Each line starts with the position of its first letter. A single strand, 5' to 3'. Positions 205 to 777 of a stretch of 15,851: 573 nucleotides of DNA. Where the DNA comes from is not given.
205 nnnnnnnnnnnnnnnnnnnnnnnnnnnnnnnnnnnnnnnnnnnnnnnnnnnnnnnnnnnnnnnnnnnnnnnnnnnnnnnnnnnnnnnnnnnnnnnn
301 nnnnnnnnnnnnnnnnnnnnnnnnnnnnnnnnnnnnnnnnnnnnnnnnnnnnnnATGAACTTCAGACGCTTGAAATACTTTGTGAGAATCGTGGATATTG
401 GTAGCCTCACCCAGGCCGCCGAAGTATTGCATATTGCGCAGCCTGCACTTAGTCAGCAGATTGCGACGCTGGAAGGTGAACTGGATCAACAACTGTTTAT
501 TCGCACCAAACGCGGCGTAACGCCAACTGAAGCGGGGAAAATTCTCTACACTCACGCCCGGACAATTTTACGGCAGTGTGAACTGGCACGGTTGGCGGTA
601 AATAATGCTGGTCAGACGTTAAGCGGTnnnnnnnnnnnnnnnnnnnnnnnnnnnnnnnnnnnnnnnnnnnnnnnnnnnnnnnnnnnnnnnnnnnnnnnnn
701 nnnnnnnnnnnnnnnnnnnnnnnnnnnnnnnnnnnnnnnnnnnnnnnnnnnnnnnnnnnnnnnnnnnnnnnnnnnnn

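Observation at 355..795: nac is a decayed pseudogene while neighbouring cbl is intact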

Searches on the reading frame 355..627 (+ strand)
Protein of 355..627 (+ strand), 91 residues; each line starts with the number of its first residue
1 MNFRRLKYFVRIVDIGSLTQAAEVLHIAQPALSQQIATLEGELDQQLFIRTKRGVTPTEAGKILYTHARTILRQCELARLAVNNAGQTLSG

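Call 14: list_cluster_members(proteins=[window:355-627:+, window:907-1854:+])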
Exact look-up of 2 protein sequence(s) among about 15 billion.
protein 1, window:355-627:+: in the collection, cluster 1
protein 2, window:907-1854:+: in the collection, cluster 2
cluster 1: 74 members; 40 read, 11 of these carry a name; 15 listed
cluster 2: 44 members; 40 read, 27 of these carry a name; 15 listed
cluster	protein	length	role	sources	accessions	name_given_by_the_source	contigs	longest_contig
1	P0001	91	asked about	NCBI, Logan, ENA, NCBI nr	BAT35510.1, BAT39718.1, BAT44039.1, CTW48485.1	DNA-binding transcriptional dual regulator of nitrogen assimilation, N-terminal part ...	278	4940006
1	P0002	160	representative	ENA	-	-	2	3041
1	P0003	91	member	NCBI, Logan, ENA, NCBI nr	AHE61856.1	nitrogen assimilation regulatory protein Nac [Escherichia albertii KF1]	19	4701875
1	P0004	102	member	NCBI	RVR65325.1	LysR family transcriptional regulator, partial [Citrobacter freundii]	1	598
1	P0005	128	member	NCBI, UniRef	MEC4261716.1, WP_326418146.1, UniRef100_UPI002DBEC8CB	LysR family transcriptional regulator, partial [Klebsiella pneumoniae] | LysR family transcriptional regulator n=4 Tax=Pseudomonadota TaxID=1224 ...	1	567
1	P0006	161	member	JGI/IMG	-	LysR family nitrogen assimilation transcriptional regulator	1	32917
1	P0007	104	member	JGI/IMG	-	LysR family nitrogen assimilation transcriptional regulator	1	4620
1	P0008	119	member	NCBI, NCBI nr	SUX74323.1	nitrogen assimilation transcriptional regulator [Citrobacter freundii]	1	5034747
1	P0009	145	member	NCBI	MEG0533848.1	MAG: LysR family transcriptional regulator, partial [Citrobacter sp.]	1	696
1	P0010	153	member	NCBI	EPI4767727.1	nitrogen assimilation transcriptional regulator NAC, partial [Enterobacter hormaechei]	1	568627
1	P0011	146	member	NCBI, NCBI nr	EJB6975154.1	nitrogen assimilation transcriptional regulator NAC, partial [Enterobacter hormaechei] | nitrogen assimilation transcriptional regulator NAC [Enterobacter hormaechei]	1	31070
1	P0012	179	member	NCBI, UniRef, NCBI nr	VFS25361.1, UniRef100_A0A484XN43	nitrogen assimilation transcriptional regulator [Enterobacter cancerogenus] | Nitrogen assimilation transcriptional regulator n=1 Tax=Enterobacter cancerogenus ...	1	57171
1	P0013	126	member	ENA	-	-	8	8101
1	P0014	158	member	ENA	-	-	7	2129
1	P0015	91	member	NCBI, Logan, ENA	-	-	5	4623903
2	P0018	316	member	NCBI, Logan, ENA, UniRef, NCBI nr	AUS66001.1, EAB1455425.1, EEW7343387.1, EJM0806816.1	transcriptional regulator Cbl [Escherichia albertii] | HTH-type transcriptional regulator Cbl n=1 Tax=Escherichia albertii TaxID=208962 ... | HTH-type transcriptional regulator Cbl [Escherichia albertii]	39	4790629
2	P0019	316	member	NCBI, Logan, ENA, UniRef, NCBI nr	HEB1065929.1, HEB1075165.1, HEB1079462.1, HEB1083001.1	TPA: HTH-type transcriptional regulator Cbl [Escherichia albertii] | HTH-type transcriptional regulator Cbl n=1 Tax=Escherichia albertii TaxID=208962 ... | HTH-type transcriptional regulator Cbl [Escherichia albertii]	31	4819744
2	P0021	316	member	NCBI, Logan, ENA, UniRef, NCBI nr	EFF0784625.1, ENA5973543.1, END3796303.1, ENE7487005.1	HTH-type transcriptional regulator Cbl [Escherichia albertii] | HTH-type transcriptional regulator Cbl n=1 Tax=Escherichia albertii TaxID=208962 ...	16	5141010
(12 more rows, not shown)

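Call 18: find_encoding_contigs(protein=P0001, flank=3000, max_places=10)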
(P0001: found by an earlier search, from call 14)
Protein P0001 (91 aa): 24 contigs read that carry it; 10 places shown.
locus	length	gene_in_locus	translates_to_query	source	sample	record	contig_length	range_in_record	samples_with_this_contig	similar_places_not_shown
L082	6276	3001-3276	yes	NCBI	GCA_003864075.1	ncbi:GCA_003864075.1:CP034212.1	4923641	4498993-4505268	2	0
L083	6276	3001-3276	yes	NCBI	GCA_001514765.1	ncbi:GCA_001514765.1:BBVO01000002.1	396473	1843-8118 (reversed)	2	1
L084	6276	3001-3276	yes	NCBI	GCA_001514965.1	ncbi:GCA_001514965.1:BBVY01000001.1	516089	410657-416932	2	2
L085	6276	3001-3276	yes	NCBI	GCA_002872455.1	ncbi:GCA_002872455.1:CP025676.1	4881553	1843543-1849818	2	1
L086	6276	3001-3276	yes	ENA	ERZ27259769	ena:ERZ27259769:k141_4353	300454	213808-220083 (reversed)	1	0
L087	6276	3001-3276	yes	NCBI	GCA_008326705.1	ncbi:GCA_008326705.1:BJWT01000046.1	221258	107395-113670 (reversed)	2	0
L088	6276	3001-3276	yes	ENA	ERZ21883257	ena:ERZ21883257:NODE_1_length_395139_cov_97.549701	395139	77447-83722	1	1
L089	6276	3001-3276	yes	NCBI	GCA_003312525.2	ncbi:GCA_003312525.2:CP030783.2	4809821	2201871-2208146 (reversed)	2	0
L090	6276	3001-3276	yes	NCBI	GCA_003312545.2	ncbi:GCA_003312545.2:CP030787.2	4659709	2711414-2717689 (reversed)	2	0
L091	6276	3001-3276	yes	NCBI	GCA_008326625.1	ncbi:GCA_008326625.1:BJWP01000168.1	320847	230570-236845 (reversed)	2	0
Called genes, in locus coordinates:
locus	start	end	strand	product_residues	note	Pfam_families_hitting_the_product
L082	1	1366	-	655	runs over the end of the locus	PF25023:TEN_YD-shell, PF05593:RHS_repeat, PF25023:TEN_YD-shell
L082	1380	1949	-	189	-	PF20148:DUF6531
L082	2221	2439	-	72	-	PF13356:Arm-DNA-bind_3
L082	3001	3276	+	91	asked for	PF00126:HTH_1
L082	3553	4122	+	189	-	PF00126:HTH_1, PF03466:LysR_substrate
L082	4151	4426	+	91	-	PF03811:Zn_ribbon_InsA, PF12759:HTH_Tnp_IS1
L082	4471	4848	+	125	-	PF03400:DDE_Tnp_IS1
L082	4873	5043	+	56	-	PF13693:HTH_35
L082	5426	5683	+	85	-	-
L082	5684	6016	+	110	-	PF02452:PemK_toxin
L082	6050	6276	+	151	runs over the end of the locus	-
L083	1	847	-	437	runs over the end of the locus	PF00083:Sugar_tr, PF07690:MFS_1, PF13347:MFS_2, PF00083:Sugar_tr (weak), PF07690:MFS_1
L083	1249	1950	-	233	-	PF20148:DUF6531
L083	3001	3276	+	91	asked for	PF00126:HTH_1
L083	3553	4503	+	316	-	PF00126:HTH_1, PF03466:LysR_substrate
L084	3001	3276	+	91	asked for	PF00126:HTH_1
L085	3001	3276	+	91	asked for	PF00126:HTH_1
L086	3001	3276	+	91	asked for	PF00126:HTH_1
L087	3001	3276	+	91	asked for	PF00126:HTH_1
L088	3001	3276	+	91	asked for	PF00126:HTH_1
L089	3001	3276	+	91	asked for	PF00126:HTH_1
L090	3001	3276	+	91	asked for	PF00126:HTH_1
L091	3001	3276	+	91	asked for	PF00126:HTH_1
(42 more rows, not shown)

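Call 19: find_encoding_contigs(protein=P0003, flank=3000, max_places=6)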
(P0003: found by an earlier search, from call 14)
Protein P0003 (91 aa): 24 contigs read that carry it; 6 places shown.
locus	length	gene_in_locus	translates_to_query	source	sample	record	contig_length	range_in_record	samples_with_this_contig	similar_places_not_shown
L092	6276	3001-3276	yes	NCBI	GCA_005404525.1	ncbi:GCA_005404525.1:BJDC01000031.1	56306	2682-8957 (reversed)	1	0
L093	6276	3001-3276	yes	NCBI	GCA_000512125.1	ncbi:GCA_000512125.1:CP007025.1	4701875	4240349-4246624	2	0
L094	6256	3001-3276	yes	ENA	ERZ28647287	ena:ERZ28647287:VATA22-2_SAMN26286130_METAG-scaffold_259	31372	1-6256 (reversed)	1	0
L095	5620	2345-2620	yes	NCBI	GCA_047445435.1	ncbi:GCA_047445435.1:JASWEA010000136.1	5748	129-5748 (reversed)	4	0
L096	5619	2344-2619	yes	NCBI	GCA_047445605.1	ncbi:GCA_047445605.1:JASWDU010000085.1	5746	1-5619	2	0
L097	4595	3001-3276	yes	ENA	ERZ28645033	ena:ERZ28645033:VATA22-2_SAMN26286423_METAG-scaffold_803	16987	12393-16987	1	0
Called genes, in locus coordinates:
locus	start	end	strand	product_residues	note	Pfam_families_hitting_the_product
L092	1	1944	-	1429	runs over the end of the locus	PF20148:DUF6531, PF05593:RHS_repeat, PF25023:TEN_YD-shell, PF05593:RHS_repeat, PF25023:TEN_YD-shell, PF03527:RHS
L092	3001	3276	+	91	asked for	PF00126:HTH_1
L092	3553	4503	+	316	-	PF00126:HTH_1, PF03466:LysR_substrate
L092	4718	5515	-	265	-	PF06167:Peptidase_M90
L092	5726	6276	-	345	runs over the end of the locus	PF22022:Phage_int_M (weak), PF00589:Phage_integrase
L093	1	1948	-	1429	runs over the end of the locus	PF20148:DUF6531, PF05593:RHS_repeat, PF25023:TEN_YD-shell, PF05593:RHS_repeat, PF25023:TEN_YD-shell, PF03527:RHS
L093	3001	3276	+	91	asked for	PF00126:HTH_1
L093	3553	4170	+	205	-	PF00126:HTH_1, PF03466:LysR_substrate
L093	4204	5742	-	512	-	PF13007:LZ_Tnp_IS66, PF13005:zf-IS66, PF03050:DDE_Tnp_IS66, PF13817:DDE_Tnp_IS66_C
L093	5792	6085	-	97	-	PF05717:TnpB_IS66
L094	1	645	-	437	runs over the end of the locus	PF00083:Sugar_tr, PF07690:MFS_1, PF13347:MFS_2, PF07690:MFS_1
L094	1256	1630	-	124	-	PF19772:DUF6258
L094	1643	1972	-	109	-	-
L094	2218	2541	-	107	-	PF13356:Arm-DNA-bind_3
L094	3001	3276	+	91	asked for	PF00126:HTH_1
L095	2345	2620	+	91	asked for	PF00126:HTH_1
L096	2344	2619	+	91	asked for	PF00126:HTH_1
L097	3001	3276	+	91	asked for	PF00126:HTH_1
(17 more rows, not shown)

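Call 20: find_encoding_contigs(protein=P0015, flank=3000, max_places=4)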
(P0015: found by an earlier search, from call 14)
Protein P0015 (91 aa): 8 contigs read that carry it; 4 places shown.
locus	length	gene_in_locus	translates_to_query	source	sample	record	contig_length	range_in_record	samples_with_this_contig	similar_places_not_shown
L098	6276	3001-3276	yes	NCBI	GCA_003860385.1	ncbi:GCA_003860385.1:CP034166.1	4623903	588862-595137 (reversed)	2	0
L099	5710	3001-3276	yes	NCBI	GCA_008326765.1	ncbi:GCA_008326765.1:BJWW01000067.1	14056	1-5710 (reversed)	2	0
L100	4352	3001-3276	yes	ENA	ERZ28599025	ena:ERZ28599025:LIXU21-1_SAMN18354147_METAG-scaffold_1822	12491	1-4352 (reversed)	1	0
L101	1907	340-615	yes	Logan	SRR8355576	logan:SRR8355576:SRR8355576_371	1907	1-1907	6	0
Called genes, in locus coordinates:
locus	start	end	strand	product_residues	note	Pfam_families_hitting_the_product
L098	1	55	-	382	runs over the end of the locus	PF05593:RHS_repeat (weak), PF25023:TEN_YD-shell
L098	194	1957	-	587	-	PF20148:DUF6531, PF25023:TEN_YD-shell (faint), PF05593:RHS_repeat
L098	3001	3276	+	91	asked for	PF00126:HTH_1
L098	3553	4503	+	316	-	PF00126:HTH_1, PF03466:LysR_substrate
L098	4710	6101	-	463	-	PF00580:UvrD-helicase, PF13361:UvrD_C (weak)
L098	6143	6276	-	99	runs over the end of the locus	-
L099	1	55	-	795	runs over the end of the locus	PF05593:RHS_repeat (weak), PF25023:TEN_YD-shell, PF03527:RHS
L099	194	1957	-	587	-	PF20148:DUF6531, PF25023:TEN_YD-shell (faint), PF05593:RHS_repeat (weak)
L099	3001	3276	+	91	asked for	PF00126:HTH_1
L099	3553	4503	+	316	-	PF00126:HTH_1, PF03466:LysR_substrate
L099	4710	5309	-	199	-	PF13361:UvrD_C (weak)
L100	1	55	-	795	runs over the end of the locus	PF05593:RHS_repeat (weak), PF25023:TEN_YD-shell, PF03527:RHS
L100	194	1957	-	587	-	PF20148:DUF6531, PF25023:TEN_YD-shell (faint), PF05593:RHS_repeat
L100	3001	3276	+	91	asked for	PF00126:HTH_1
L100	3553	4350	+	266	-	?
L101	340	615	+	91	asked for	PF00126:HTH_1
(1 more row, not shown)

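Call 34: find_encoding_contigs(protein=P0018, flank=1600, max_places=10)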
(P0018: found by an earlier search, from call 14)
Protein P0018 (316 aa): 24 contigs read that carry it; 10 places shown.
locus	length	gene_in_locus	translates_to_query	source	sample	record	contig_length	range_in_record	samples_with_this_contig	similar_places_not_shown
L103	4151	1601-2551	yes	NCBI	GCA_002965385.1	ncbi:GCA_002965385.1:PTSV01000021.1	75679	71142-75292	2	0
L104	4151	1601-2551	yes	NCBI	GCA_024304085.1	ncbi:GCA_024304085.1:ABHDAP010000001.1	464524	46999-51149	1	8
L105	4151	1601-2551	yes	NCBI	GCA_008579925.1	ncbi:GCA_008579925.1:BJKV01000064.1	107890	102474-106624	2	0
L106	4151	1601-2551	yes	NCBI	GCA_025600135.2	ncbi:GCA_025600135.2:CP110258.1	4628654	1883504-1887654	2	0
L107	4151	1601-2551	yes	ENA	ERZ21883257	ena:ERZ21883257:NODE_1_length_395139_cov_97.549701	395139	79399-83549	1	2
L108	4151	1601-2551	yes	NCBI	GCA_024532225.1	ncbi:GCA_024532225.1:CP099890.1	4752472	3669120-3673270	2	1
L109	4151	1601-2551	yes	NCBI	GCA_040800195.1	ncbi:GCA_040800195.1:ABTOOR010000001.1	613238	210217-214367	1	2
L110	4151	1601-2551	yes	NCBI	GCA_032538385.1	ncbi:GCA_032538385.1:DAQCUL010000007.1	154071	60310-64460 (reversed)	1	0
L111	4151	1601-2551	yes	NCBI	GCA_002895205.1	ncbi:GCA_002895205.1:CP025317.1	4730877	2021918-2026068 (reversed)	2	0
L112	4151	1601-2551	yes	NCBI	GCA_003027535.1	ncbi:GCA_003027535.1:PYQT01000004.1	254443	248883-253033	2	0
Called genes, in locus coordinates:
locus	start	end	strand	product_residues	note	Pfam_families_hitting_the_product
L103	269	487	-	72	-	PF13356:Arm-DNA-bind_3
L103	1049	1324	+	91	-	PF00126:HTH_1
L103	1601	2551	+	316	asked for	PF00126:HTH_1, PF03466:LysR_substrate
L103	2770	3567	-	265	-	PF06167:Peptidase_M90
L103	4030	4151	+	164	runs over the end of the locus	PF19924:DUF6387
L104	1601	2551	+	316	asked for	PF00126:HTH_1, PF03466:LysR_substrate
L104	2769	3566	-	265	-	PF06167:Peptidase_M90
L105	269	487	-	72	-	PF13356:Arm-DNA-bind_3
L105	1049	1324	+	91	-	PF00126:HTH_1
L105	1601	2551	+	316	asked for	PF00126:HTH_1, PF03466:LysR_substrate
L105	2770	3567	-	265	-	PF06167:Peptidase_M90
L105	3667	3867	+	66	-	-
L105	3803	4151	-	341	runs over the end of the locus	PF00589:Phage_integrase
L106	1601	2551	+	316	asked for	PF00126:HTH_1, PF03466:LysR_substrate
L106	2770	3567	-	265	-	PF06167:Peptidase_M90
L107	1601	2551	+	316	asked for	PF00126:HTH_1, PF03466:LysR_substrate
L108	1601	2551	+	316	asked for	PF00126:HTH_1, PF03466:LysR_substrate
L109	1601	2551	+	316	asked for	PF00126:HTH_1, PF03466:LysR_substrate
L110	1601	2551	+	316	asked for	PF00126:HTH_1, PF03466:LysR_substrate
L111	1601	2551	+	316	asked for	PF00126:HTH_1, PF03466:LysR_substrate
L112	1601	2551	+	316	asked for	PF00126:HTH_1, PF03466:LysR_substrate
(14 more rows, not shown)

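Call 35: find_encoding_contigs(protein=P0019, flank=1600, max_places=10)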
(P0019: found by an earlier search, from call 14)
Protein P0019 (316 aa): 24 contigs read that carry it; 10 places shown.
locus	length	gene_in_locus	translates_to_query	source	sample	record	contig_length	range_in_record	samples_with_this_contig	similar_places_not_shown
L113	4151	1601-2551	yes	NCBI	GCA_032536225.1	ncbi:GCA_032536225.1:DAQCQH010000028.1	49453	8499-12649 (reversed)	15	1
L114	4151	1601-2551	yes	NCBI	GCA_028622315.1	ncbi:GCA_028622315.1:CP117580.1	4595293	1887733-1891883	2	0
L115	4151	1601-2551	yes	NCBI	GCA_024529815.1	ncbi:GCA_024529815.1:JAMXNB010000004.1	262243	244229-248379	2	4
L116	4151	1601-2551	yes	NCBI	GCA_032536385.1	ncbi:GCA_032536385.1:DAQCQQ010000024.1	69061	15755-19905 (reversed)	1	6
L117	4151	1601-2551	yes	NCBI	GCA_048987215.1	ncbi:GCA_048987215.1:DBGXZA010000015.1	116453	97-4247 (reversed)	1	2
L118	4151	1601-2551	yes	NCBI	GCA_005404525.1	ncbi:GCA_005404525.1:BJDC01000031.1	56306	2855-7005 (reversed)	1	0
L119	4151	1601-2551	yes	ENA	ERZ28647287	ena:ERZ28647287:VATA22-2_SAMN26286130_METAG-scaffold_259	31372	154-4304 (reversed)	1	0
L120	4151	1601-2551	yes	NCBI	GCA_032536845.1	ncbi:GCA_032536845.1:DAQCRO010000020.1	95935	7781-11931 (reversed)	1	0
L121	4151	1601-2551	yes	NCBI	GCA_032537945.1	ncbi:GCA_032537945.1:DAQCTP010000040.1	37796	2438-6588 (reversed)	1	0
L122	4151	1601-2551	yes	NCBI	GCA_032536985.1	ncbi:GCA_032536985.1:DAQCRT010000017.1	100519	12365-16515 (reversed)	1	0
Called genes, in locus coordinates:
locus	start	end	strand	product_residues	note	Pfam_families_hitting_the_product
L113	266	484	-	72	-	PF13356:Arm-DNA-bind_3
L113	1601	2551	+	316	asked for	PF00126:HTH_1, PF03466:LysR_substrate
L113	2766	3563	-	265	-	PF06167:Peptidase_M90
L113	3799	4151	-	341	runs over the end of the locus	PF22022:Phage_int_M (weak), PF00589:Phage_integrase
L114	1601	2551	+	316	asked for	PF00126:HTH_1, PF03466:LysR_substrate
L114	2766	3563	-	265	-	PF06167:Peptidase_M90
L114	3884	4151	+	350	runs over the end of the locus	-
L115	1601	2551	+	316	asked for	PF00126:HTH_1, PF03466:LysR_substrate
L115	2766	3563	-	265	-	PF06167:Peptidase_M90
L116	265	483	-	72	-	PF13356:Arm-DNA-bind_3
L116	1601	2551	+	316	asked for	PF00126:HTH_1, PF03466:LysR_substrate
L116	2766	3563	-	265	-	PF06167:Peptidase_M90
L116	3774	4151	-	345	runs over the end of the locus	PF22022:Phage_int_M (weak), PF00589:Phage_integrase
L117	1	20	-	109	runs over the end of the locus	-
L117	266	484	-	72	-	PF13356:Arm-DNA-bind_3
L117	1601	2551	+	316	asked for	PF00126:HTH_1, PF03466:LysR_substrate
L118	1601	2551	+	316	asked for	PF00126:HTH_1, PF03466:LysR_substrate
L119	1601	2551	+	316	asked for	PF00126:HTH_1, PF03466:LysR_substrate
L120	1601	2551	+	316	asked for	PF00126:HTH_1, PF03466:LysR_substrate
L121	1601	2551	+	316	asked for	PF00126:HTH_1, PF03466:LysR_substrate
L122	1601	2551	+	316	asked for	PF00126:HTH_1, PF03466:LysR_substrate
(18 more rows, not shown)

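Call 36: find_encoding_contigs(protein=P0021, flank=1600, max_places=10)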
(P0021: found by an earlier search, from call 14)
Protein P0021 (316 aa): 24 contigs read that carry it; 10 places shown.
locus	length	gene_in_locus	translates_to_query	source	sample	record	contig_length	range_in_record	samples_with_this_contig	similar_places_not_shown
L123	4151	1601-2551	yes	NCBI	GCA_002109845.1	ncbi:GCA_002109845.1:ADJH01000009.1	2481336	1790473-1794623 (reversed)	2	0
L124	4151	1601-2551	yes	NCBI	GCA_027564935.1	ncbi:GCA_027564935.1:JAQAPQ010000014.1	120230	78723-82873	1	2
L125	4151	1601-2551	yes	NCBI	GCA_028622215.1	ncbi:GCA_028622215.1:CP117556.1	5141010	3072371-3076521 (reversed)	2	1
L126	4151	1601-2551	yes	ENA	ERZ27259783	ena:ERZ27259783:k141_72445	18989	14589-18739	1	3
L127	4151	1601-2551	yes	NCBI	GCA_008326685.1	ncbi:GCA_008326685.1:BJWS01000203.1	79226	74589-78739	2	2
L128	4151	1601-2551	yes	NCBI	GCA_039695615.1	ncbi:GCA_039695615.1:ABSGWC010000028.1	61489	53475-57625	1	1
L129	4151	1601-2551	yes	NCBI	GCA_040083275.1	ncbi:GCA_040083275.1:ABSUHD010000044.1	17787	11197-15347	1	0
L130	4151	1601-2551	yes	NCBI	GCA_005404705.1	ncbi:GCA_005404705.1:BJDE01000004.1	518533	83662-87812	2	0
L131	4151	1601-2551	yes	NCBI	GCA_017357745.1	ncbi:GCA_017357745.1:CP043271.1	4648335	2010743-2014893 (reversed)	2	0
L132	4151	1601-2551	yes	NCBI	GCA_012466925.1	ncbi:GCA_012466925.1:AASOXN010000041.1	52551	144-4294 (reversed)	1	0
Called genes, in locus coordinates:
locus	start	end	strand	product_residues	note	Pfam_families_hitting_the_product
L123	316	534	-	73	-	PF13356:Arm-DNA-bind_3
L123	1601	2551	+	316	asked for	PF00126:HTH_1, PF03466:LysR_substrate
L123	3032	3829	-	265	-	PF06167:Peptidase_M90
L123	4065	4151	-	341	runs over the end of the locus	PF22022:Phage_int_M (weak), PF00589:Phage_integrase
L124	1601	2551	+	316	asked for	PF00126:HTH_1, PF03466:LysR_substrate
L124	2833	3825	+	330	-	-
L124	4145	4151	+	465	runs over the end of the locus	-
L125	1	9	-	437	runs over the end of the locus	PF00083:Sugar_tr, PF07690:MFS_1, PF13347:MFS_2, PF00083:Sugar_tr (weak), PF07690:MFS_1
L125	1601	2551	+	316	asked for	PF00126:HTH_1, PF03466:LysR_substrate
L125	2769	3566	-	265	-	PF06167:Peptidase_M90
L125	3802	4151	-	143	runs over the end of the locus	-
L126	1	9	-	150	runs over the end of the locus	PF00083:Sugar_tr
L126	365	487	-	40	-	-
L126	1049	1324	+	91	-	PF00126:HTH_1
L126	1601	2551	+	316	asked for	PF00126:HTH_1, PF03466:LysR_substrate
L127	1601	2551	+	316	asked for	PF00126:HTH_1, PF03466:LysR_substrate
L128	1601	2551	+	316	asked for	PF00126:HTH_1, PF03466:LysR_substrate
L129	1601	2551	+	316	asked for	PF00126:HTH_1, PF03466:LysR_substrate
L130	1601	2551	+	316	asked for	PF00126:HTH_1, PF03466:LysR_substrate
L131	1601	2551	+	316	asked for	PF00126:HTH_1, PF03466:LysR_substrate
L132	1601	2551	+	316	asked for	PF00126:HTH_1, PF03466:LysR_substrate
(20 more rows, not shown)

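Call 44: search_protein_families(library=pfam, proteins=[window:355-627:+])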
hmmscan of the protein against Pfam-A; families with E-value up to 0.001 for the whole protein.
window:355-627:+ (91 aa): 1 family
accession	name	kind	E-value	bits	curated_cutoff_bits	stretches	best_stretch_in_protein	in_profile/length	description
PF00126.33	HTH_1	-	1.6e-23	82.8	26.6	1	3-62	1-60/60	Bacterial regulatory helix-turn-helix protein, lysR family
